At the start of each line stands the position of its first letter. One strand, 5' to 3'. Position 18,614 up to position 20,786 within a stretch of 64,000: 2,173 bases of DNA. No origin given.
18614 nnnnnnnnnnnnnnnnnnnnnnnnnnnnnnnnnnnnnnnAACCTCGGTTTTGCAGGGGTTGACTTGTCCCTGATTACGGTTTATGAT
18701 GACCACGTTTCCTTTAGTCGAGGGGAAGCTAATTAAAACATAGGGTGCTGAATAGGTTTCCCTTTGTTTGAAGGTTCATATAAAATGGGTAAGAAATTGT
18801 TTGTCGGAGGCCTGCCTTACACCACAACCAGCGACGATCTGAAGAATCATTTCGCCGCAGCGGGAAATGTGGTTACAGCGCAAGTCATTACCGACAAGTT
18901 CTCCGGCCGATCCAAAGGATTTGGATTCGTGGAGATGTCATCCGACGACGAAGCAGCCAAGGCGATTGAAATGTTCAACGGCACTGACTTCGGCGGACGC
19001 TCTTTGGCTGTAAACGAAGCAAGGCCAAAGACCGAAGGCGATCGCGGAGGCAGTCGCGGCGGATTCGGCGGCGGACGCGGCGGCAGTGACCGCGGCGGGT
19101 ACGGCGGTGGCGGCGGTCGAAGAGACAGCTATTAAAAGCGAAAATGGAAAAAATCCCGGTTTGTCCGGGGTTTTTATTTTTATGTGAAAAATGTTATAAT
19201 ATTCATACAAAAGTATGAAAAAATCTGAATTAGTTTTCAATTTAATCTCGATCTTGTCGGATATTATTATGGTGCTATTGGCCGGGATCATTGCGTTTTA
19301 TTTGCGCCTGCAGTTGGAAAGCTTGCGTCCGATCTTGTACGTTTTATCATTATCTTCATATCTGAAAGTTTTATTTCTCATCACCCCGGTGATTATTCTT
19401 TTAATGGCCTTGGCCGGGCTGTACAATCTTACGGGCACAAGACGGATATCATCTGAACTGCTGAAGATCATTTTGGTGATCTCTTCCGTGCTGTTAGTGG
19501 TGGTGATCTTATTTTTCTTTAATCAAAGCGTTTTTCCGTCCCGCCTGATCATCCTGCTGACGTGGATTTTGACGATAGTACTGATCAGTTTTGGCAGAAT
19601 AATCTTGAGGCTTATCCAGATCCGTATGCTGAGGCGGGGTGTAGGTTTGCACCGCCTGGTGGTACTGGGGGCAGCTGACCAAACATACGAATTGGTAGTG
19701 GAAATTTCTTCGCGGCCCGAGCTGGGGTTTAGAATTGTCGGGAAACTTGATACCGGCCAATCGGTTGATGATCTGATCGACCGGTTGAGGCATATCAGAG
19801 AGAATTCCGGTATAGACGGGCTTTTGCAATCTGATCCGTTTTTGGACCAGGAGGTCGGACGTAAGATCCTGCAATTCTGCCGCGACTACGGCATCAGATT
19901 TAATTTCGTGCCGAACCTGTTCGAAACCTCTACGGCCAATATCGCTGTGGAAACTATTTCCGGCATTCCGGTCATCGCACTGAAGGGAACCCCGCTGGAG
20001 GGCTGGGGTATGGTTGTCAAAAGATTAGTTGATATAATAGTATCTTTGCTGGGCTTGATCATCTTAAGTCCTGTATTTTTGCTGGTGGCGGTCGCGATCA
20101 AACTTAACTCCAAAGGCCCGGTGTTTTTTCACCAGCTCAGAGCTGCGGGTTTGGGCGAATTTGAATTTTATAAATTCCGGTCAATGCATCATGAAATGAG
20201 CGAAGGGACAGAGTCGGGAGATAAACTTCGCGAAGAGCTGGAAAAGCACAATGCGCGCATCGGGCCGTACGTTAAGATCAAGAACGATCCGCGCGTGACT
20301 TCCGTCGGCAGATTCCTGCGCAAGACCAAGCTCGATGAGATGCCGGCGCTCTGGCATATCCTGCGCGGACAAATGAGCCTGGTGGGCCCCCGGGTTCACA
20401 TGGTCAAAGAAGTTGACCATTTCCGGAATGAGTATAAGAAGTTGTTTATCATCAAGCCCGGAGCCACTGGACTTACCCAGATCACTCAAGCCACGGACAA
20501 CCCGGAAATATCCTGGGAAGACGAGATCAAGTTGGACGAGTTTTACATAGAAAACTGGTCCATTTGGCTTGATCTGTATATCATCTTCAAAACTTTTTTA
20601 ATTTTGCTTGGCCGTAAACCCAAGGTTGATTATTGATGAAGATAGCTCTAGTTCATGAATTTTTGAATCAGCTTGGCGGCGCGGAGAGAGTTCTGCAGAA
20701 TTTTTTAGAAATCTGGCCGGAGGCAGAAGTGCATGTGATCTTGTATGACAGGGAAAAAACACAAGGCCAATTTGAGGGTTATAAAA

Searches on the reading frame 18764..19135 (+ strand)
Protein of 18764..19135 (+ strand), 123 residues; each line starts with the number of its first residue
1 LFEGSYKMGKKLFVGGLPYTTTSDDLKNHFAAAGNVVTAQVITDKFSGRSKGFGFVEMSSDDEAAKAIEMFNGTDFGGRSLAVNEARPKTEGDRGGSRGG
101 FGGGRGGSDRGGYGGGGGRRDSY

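Call 17: search_protein_families(library=pfam, proteins=[window:18764-19135:+], max_evalue=0.001)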
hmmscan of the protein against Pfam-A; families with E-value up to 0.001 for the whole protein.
window:18764-19135:+ (123 aa): 1 family
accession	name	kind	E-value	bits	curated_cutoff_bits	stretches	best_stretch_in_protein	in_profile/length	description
PF00076.28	RRM_1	-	3e-22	78.7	20.7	1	12-81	1-69/70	RNA recognition motif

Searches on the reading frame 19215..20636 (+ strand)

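Call 17: search_protein_families(library=pfam, proteins=[window:19215-20636:+], max_evalue=0.001)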
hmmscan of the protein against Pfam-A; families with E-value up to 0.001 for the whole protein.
window:19215-20636:+ (473 aa): 2 families
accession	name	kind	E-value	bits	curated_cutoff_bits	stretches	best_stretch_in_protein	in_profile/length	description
PF02397.22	Bac_transf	-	1.7e-58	197.6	27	1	269-465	1-178/179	Bacterial sugar transferase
PF13727.12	CoA_binding_3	-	6.5e-11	43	25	1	66-182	2-114/175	CoA-binding domain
